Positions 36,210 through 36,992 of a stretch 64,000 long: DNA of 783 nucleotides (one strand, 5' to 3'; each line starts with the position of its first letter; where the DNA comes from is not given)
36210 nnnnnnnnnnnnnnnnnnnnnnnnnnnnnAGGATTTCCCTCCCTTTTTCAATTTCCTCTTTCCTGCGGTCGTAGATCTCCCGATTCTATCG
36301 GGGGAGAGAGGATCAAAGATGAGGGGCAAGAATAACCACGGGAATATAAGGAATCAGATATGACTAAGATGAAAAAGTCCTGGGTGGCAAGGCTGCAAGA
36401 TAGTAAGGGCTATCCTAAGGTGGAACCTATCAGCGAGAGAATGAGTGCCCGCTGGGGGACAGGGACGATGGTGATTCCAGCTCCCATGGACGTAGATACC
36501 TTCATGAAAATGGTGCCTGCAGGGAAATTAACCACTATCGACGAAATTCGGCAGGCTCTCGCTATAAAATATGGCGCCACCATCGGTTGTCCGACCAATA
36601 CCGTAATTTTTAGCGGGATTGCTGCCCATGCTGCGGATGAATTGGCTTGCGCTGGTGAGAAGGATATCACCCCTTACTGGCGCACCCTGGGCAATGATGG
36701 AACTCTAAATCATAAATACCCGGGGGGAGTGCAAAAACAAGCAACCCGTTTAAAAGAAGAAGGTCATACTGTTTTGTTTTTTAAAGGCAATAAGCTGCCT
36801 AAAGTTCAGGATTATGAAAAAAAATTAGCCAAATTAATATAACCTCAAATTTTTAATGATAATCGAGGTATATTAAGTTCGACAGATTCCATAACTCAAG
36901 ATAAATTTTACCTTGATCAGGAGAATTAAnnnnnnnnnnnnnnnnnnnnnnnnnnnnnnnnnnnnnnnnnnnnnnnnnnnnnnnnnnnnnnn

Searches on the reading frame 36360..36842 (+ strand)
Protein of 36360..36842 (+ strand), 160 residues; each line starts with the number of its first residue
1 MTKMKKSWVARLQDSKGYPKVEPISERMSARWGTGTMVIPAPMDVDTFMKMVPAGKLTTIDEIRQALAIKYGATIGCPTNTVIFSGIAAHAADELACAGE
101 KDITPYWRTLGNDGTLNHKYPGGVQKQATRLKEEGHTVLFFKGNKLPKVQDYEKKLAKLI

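Call 7: search_protein_families(library=ncbifam, proteins=[window:36360-36842:+])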
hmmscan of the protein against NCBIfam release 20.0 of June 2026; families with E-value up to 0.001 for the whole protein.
window:36360-36842:+ (160 aa): 0 families

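Call 67: search_protein_families(library=pfam, proteins=[window:36360-36842:+], max_evalue=0.01)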
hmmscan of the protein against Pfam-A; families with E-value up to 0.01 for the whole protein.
window:36360-36842:+ (160 aa): 1 family
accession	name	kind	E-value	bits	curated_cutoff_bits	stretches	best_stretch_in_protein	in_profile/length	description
PF01035.26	DNA_binding_1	-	0.00085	19.6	27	1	48-135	9-80/81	6-O-methylguanine DNA methyltransferase, DNA binding domain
